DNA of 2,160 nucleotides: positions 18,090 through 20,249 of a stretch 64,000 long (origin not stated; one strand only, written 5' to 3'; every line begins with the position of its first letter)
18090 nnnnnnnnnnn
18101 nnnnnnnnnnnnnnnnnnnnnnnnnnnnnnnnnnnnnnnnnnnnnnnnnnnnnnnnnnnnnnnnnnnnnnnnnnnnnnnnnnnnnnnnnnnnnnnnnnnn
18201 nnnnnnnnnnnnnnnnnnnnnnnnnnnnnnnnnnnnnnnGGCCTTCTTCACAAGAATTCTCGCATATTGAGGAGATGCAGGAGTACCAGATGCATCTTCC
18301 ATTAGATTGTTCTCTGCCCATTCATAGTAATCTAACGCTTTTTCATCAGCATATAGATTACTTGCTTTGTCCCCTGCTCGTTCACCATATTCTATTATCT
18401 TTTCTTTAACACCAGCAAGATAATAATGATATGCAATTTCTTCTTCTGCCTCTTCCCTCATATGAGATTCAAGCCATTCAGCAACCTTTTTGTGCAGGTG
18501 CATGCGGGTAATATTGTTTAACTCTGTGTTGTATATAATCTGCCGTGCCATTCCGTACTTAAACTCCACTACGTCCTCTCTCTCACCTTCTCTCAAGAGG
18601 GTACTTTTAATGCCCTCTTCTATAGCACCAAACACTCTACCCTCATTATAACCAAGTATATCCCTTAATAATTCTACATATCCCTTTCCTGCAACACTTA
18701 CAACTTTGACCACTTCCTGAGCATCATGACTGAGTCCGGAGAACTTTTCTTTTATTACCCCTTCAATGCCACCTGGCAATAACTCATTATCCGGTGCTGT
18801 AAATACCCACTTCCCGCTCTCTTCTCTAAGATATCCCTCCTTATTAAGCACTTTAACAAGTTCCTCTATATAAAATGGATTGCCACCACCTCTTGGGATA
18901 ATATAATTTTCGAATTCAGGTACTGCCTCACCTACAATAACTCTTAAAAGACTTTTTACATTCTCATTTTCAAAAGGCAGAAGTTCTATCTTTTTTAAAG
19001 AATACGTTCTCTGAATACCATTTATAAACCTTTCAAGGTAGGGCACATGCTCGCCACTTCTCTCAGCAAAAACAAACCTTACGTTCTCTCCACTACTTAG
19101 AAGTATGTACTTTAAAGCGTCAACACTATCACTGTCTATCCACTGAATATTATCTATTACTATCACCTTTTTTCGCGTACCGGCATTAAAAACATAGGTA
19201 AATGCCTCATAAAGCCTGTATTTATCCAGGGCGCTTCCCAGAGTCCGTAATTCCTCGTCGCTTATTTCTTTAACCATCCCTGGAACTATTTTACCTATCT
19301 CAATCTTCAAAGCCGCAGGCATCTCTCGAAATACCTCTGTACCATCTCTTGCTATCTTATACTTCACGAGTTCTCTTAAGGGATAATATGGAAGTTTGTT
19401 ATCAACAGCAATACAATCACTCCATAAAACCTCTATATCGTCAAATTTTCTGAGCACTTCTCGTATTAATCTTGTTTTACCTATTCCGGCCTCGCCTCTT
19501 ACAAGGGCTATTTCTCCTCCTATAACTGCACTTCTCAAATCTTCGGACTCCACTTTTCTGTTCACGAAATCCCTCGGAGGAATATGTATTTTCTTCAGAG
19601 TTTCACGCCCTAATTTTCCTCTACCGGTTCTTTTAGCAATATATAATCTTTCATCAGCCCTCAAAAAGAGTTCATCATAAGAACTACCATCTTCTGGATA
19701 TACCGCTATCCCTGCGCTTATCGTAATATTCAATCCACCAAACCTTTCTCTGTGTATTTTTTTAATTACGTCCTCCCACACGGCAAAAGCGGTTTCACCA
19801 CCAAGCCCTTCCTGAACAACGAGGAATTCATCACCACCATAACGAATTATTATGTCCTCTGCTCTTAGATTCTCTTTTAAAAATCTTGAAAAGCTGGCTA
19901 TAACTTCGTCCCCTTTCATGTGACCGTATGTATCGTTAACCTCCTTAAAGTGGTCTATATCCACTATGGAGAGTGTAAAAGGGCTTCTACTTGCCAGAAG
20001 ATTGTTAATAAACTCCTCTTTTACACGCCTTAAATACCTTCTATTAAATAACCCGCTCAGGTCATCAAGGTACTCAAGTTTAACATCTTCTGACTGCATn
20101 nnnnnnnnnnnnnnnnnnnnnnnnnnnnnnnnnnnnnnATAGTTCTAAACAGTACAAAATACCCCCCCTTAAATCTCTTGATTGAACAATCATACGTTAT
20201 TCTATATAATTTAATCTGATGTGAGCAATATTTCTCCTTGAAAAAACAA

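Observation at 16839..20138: GGDEF–AAA_16–TPR protein: c-di-GMP synthase with a STAND ATPase instead of the usual REC/PAS/GAF sensor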

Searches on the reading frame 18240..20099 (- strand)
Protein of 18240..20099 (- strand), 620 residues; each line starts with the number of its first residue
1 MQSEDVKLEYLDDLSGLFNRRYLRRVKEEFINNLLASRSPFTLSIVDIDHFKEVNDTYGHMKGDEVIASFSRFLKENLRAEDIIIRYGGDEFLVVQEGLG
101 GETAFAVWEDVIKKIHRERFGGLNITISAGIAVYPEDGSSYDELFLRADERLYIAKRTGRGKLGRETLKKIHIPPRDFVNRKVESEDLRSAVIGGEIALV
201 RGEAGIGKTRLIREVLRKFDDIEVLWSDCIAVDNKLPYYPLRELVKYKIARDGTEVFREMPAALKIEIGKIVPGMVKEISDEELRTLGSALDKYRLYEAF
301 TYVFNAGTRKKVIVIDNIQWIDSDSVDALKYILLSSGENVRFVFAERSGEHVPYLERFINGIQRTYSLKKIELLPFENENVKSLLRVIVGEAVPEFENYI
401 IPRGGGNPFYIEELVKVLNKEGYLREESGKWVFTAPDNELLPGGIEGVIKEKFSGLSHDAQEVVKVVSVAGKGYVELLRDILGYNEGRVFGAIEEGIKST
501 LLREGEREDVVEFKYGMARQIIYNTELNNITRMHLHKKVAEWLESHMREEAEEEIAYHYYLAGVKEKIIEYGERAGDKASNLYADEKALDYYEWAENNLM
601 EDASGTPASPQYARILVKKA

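Call 68: search_protein_representatives(protein=window:18240-20099:-)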
Query: 620 residues. Proteins with E-value up to 0.001 (for the whole library): 524780; up to 1e-10: 296324; up to 1e-30: 1006. The best 150 are listed.
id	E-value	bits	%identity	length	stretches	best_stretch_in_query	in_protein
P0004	9.6e-227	770.8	55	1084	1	7-620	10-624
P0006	8.7e-182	622.3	46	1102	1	7-618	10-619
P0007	5.9e-181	619.6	47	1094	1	7-619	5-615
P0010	1.8e-178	611.4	47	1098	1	1-600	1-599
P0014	4.2e-159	547.4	45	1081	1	8-599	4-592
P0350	1.1e-148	513.0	42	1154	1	6-605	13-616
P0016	1.4e-148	512.6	43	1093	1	8-595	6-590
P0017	1.7e-148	512.4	43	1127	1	8-603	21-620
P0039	7.1e-146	503.7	40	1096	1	6-596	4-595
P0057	1.1e-138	480.0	41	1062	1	9-599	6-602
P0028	3.9e-136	471.6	39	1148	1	9-596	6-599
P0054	2.2e-134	465.8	40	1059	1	10-601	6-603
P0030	2.6e-134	465.5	39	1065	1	8-609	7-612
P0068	4.9e-129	448.1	39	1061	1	10-601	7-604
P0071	1.9e-128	446.2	38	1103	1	9-601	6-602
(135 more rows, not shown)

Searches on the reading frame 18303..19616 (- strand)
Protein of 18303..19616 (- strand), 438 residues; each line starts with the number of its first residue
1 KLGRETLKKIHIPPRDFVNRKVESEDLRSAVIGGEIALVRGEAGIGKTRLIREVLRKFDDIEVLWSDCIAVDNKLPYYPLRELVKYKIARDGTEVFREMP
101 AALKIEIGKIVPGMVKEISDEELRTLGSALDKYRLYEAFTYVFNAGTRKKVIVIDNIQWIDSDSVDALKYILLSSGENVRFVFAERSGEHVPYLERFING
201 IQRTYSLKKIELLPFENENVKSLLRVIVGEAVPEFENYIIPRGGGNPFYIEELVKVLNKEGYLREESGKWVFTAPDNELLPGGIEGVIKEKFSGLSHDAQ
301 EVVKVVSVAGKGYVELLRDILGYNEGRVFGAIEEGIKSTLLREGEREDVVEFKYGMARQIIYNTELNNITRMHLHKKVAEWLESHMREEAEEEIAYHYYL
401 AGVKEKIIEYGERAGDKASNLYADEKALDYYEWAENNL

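Call 23: find_homologous_proteins(query=window:18303-19616:-, max_evalue=0.00001)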
Query seq(438 aa) (438 aa): 106 proteins with E <= 0.00001 among 8000 candidates.
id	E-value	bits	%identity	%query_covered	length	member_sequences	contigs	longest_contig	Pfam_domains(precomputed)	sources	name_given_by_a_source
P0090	4.6e-62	228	36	76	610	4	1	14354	PF13401.13,PF00990.27,PF13191.13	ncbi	-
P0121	4.9e-36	143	27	100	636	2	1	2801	PF00990.27,PF13191.13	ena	-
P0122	1.1e-32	132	29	95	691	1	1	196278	PF00069.32,PF13424.13,PF13401.13,PF13191.13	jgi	-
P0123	1.4e-32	131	28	93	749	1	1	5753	PF17874.8,PF00515.35,PF13424.13,PF14938.13,PF13401.13,PF13428.13,PF13181.13,PF07719.24,PF13191.13,PF13374.13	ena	-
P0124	2.8e-32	130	28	95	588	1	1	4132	PF13424.13,PF13401.13,PF13191.13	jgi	jgi:predicted ATPase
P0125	8.3e-32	129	27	92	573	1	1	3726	PF13424.13,PF13401.13,PF13191.13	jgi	-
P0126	4.3e-31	126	28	96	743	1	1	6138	PF10602.16,PF17874.8,PF00515.35,PF13424.13,PF13176.13,PF13401.13,PF13181.13,PF07719.24,PF13191.13,PF13374.13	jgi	jgi:tetratricopeptide (TPR) repeat protein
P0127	9.7e-31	125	27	95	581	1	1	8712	PF13424.13,PF13401.13,PF13191.13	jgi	jgi:predicted ATPase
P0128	2.1e-30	124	26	92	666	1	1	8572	PF00211.26,PF13191.13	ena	-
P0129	5.8e-30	123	25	97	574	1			PF13424.13,PF13401.13,PF13191.13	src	-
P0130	5.9e-30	123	29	95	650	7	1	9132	PF13424.13,PF13176.13,PF14938.13,PF13401.13,PF13191.13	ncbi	-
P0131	8.2e-26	109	27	92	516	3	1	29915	PF13191.13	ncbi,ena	-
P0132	2.8e-23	101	28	70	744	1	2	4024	PF03704.24,PF13401.13,PF13191.13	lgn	-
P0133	3.0e-21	94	25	96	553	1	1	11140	PF13401.13,PF13191.13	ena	-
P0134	1.5e-20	92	27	62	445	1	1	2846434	PF22335.2,PF00990.27,PF13191.13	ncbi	ncbi:MAG: diguanylate cyclase, partial [candidate division WOR-3 bacterium]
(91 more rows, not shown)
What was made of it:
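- The same NTPase clade carries interchangeable N-terminal heads that also act as dimers or oligomers: class III cyclase, Ser/Thr kinase and SARP (call 23).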

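Call 45: search_solved_structures(query=A2, max_evalue=0.01)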
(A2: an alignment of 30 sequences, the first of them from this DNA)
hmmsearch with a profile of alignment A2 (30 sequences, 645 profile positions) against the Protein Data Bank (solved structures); distinct sequences matched with E-value up to 0.01: 158 (the best 60 are shown).
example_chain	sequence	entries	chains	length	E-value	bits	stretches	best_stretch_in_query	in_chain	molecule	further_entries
9qhb_A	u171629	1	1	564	8.6e-40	140.3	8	430-536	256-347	Engineered tetratricopeptide repeat protein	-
8bu0_A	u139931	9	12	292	5e-24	88.2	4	430-489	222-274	Consensus tetratricopeptide repeat protein | Crystal structure of an 8-repeat consensus TPR superhelix with Zinc. | Monomer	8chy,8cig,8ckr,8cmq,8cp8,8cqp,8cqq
9qhc_A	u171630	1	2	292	9.1e-21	77.4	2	432-602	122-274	Engineered tetratricopeptide repeat protein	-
4wng_A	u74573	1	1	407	1.5e-17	66.7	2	433-611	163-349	G-protein-signaling modulator 2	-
3sf4_A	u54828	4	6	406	1.6e-17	66.7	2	433-611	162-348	G-protein-signaling modulator 2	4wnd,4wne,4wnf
5a7d_B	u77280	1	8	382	2.8e-17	65.9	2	433-610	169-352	PINS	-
6mfv_A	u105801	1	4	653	3.1e-17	65.8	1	470-604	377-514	tetratricopeptide repeat sensor PH0952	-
5a6c_A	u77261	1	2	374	3.1e-17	65.7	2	433-610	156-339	G-PROTEIN-SIGNALING MODULATOR 2, AFADIN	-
6hc2_A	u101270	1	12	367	3.1e-17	65.7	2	433-609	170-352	G-protein-signaling modulator 2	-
4a1s_A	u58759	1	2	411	3.3e-16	62.4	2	433-605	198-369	PARTNER OF INSCUTEABLE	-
4g2v_A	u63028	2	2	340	5.1e-16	61.7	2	433-606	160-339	G-protein-signaling modulator 2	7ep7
3ro2_A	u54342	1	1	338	5.5e-16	61.6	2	433-606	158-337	G-protein-signaling modulator 2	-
7t7t_A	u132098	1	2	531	2.2e-15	59.6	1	431-611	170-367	Protein TONSOKU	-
4jhr_A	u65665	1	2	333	2.1e-14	56.4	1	433-612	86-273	G-protein-signaling modulator 2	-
6fuz_A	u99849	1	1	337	6.6e-14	54.8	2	458-574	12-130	Kinesin light chain 1,Kinesin light chain 1,C-Jun-amino-terminal kinase-interacting protei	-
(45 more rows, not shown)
